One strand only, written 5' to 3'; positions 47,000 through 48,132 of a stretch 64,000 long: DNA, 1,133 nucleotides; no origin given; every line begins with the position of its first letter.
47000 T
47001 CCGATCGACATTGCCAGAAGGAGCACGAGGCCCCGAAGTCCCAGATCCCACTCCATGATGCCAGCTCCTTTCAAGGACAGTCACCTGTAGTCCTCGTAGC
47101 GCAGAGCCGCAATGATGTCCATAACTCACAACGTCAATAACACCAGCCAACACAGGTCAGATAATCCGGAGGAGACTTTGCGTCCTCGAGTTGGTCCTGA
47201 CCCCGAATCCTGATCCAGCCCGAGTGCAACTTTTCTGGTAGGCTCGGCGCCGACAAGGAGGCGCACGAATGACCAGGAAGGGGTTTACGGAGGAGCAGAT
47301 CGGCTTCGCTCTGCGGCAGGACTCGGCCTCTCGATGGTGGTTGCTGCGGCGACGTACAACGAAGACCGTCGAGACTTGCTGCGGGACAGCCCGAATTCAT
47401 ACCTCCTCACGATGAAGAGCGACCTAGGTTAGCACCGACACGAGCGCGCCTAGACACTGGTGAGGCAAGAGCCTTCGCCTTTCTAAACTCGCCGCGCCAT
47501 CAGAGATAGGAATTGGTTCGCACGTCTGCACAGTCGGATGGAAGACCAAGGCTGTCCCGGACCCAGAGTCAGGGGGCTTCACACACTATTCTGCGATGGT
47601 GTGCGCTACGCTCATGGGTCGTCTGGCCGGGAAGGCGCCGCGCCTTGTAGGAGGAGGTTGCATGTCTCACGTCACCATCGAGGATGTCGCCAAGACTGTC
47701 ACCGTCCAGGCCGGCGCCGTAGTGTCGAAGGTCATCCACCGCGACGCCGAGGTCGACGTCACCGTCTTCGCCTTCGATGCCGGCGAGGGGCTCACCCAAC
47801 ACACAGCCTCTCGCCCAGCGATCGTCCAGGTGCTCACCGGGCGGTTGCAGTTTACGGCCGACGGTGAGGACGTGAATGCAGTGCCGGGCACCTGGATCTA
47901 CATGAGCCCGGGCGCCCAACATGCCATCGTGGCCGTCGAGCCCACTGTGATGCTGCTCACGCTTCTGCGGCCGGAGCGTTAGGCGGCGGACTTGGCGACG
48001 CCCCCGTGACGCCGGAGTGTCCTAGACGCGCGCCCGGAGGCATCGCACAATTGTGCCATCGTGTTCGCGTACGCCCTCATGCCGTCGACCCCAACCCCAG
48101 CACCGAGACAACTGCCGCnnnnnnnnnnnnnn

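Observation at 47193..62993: Two homologous integrase-derived fragments 15.7 kb apart bracket a stress/envelope accessory island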

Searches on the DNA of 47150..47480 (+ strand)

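Call 12: search_dna_similar(query=window:47150-47480:+, collection=plasmids, mode=distant)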
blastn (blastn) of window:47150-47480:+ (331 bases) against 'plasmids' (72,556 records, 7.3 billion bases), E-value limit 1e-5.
No match.
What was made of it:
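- Tried and rejected: A distant-mode search with the left region found nothing (call 12).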

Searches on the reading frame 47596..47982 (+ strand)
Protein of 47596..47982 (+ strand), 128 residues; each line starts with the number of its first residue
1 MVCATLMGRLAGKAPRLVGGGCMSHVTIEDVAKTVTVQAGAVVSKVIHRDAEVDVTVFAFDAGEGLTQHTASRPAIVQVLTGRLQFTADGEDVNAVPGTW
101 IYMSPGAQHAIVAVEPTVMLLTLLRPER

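Call 17: search_protein_families(library=pfam, proteins=[window:47596-47982:+], max_evalue=0.01)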
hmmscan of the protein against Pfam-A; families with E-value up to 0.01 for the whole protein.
window:47596-47982:+ (128 aa): 3 families
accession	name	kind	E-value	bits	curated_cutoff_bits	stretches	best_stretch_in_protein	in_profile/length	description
PF07883.17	Cupin_2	-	2.4e-06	27.6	27.2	1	58-120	3-67/70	Cupin domain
PF12973.13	Cupin_7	-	3.7e-05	23.9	27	1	43-124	21-101/105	ChrR Cupin-like domain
PF02311.25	AraC_binding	-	0.0022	18.1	21.1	1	64-115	14-65/135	AraC-like ligand binding domain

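Call 30: find_encoding_contigs(protein=window:47662-47982:+, flank=10000, max_places=8)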
Protein window:47662-47982:+ (106 aa): 21 contigs read that carry it; 8 places shown.
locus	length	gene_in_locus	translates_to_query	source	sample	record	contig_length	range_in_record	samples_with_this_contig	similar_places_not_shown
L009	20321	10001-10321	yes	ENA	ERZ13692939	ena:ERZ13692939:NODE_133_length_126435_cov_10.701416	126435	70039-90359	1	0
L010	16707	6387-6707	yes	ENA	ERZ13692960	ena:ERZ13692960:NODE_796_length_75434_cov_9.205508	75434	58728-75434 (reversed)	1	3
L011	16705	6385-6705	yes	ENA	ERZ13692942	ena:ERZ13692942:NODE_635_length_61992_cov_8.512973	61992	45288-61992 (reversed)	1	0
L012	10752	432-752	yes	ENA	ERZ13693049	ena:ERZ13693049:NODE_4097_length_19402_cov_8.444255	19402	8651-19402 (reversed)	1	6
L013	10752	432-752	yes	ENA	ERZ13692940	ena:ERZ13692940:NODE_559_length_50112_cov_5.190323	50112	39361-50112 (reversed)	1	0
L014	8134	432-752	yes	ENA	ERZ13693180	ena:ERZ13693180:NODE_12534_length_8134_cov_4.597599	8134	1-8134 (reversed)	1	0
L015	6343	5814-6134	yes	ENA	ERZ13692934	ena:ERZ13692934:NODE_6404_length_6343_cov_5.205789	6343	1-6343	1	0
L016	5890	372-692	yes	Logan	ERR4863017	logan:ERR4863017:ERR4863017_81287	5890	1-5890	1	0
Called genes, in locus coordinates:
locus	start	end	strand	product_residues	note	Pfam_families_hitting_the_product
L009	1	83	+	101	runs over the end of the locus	PF01951:Archease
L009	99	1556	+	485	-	PF01139:RtcB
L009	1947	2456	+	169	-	-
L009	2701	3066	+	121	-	PF18755:RAMA (weak)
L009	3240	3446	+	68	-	-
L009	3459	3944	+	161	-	-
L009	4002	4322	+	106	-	-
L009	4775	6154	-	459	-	PF13487:HD_5, PF01966:HD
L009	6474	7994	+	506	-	PF00082:Peptidase_S8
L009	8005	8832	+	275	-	-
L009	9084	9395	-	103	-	-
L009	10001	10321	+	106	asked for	PF12973:Cupin_7 (faint), PF07883:Cupin_2 (weak)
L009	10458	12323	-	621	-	PF09972:DUF2207, PF20990:DUF2207_C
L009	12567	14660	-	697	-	-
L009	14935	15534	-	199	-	PF04542:Sigma70_r2, PF07638:Sigma70_ECF, PF08281:Sigma70_r4_2, PF04545:Sigma70_r4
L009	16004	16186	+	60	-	-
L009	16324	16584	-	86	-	-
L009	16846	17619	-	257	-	PF13545:HTH_Crp_2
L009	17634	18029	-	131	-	-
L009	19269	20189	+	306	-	PF01633:Choline_kinase (faint), PF01636:APH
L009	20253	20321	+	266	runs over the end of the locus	PF00300:His_Phos_1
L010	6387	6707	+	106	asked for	PF12973:Cupin_7 (faint), PF07883:Cupin_2 (weak)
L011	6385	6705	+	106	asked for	PF12973:Cupin_7 (faint), PF07883:Cupin_2 (weak)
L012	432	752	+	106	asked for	PF12973:Cupin_7 (faint), PF07883:Cupin_2 (weak)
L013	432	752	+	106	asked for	PF12973:Cupin_7 (faint), PF07883:Cupin_2 (weak)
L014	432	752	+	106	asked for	PF12973:Cupin_7 (faint), PF07883:Cupin_2 (weak)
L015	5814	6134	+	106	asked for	PF12973:Cupin_7 (faint), PF07883:Cupin_2 (weak)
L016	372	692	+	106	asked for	PF12973:Cupin_7 (faint), PF07883:Cupin_2 (weak)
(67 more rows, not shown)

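Call 45: search_protein_families(library=pfam, proteins=[L009:2701-3066:+, L009:3459-3944:+, L009:4002-4322:+, L009:4775-6154:-], max_evalue=0.01)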
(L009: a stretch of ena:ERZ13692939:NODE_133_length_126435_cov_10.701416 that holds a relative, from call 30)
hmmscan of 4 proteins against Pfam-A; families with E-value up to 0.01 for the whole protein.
L009:2701-3066:+ (121 aa): 3 families
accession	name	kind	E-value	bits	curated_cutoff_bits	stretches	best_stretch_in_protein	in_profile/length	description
PF18755.6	RAMA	-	6.4e-07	29.7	35.2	1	4-70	26-91/107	Restriction Enzyme Adenine Methylase Associated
PF11149.13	DUF2924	-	5.1e-05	24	31.2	1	4-68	76-134/135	Protein of unknown function (DUF2924)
PF14267.11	DUF4357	-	0.00078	19.8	38.4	1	27-68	9-48/54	Domain of unknown function (DUF4357)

L009:3459-3944:+ (161 aa): 0 families

L009:4002-4322:+ (106 aa): 0 families

L009:4775-6154:- (459 aa): 2 families
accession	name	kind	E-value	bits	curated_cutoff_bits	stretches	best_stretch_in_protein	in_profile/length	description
PF13487.12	HD_5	-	2.5e-38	131.9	27.2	1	278-443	4-170/170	HD domain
PF01966.28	HD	-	5e-22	78.8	22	1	290-411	3-115/116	HD domain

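Call 63: find_homologous_proteins(query=L009:12567-14660:-, max_evalue=1e-10)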
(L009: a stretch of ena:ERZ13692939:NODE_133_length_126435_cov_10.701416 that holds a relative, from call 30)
Query L009:12567-14660:- (697 aa): 43 proteins with E <= 1e-10 among 8000 candidates.
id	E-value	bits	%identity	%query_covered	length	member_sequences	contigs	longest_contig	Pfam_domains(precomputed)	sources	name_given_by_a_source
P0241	0.0e+0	1582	100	100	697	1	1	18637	-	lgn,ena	-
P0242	0.0e+0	1578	100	100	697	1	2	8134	-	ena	-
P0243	0.0e+0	1408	90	97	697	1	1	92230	-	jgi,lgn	jgi:hypothetical protein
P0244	0.0e+0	1380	87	100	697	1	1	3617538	-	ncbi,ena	-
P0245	0.0e+0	1324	84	99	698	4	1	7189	-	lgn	-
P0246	0.0e+0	1278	82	95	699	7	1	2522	-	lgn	-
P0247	0.0e+0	1231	80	97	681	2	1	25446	-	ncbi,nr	ncbi:MAG: hypothetical protein HY874_12380 [Chloroflexi bacterium]|nr:hypothetical protein [Chlorofl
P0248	0.0e+0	1221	79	94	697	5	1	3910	-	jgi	-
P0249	0.0e+0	1198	75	100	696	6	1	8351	-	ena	-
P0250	0.0e+0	1117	72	94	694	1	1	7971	-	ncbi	-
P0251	0.0e+0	1083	80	87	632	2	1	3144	-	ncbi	ncbi:MAG: hypothetical protein EPO22_11845, partial [Dehalococcoidia bacterium]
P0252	0.0e+0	1017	64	100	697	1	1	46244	-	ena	-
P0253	2.3e-293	993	67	98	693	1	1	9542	-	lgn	-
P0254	2.1e-285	967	84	72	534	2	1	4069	-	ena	-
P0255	6.1e-242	823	54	100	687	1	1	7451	-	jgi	jgi:hypothetical protein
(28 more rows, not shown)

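Call 64: find_encoding_contigs(protein=P0244, flank=10000, max_places=1)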
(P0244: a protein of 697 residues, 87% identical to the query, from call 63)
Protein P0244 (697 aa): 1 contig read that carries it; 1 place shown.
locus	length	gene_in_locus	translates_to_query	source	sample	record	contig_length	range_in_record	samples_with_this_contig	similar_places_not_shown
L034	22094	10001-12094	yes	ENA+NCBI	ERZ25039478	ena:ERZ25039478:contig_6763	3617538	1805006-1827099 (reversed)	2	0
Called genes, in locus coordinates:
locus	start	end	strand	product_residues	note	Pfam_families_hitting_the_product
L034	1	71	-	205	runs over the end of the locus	-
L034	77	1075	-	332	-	-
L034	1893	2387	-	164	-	-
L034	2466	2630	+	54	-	-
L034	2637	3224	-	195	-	PF00296:Bac_luciferase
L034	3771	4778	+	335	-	PF00248:Aldo_ket_red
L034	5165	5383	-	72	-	PF00313:CSD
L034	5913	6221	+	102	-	-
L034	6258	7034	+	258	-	-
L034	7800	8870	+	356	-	-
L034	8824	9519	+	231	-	-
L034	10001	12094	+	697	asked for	-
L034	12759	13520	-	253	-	PF13276:HTH_21, PF00665:rve, PF13683:rve_3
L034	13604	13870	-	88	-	PF01527:HTH_Tnp_1, PF02796:HTH_7 (weak), PF13384:HTH_23 (weak), PF13518:HTH_28 (weak)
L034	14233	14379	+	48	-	-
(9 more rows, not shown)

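Call 65: find_encoding_contigs(protein=P0243, flank=10000, max_places=1)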
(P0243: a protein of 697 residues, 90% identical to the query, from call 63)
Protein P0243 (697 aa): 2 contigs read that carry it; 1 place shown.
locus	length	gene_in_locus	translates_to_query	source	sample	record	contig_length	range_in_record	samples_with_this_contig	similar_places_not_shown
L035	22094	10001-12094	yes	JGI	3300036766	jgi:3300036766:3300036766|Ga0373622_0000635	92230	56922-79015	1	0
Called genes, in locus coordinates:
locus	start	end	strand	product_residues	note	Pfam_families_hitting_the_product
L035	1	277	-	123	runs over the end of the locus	PF02486:Rep_trans (weak)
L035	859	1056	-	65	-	-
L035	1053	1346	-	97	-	-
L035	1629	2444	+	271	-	PF00990:GGDEF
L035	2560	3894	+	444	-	PF00595:PDZ, PF13180:PDZ_2, PF17820:PDZ_6, PF03572:Peptidase_S41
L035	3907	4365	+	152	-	PF01668:SmpB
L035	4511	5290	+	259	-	PF07676:PD40 (faint), PF26550:Tricorn_2nd (weak), PF26549:Tricorn_N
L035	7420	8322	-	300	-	-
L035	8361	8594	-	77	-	-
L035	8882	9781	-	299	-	PF25023:TEN_YD-shell (faint)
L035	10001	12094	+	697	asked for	-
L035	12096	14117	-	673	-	PF02922:CBM_48, PF00128:Alpha-amylase, PF02806:Alpha-amylase_C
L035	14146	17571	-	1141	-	PF00128:Alpha-amylase, PF16657:Malt_amylase_C, PF18085:Mak_N_cap (weak)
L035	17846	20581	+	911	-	PF08448:PAS_4 (weak), PF12860:PAS_7, PF13188:PAS_8 (faint), PF00990:GGDEF, PF01590:GAF, PF13185:GAF_2, PF01966:HD, PF13487:HD_5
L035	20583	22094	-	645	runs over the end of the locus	-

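Call 74: find_encoding_contigs(protein=P0247, flank=10000, max_places=2)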
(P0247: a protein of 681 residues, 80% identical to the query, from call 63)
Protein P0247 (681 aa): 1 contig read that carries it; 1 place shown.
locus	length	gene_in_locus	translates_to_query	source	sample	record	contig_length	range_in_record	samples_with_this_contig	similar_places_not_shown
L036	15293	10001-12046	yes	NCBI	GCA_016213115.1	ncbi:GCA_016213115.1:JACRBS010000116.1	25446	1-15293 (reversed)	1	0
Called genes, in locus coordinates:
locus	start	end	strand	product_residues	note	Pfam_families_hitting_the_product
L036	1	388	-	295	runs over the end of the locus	PF01509:TruB_N, PF16198:TruB_C_2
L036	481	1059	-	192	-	PF13523:Acetyltransf_8, PF13302:Acetyltransf_3, PF13420:Acetyltransf_4 (weak), PF00583:Acetyltransf_1, PF13508:Acetyltransf_7 (weak)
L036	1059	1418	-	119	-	PF02033:RBFA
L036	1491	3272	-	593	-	PF04760:IF2_N, PF02421:FeoB_N (faint), PF00009:GTP_EFTU, PF01926:MMR_HSR1, PF22042:EF-G_D2, PF03144:GTP_EFTU_D2 (faint), PF11987:IF-2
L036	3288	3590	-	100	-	PF04296:YlxR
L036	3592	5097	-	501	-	PF08529:NusA_N, PF13184:KH_NusA_1st, PF26594:KH_NusA_2nd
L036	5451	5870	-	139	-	-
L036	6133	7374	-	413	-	PF00144:Beta-lactamase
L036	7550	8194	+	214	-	PF12147:Methyltransf_20 (weak)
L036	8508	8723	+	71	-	PF00313:CSD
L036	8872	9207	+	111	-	-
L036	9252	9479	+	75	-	-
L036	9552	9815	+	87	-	-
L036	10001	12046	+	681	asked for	-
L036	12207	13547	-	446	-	-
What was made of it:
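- The 697-aa gene occurs on its own in three other contexts (calls 64, 65, 74).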
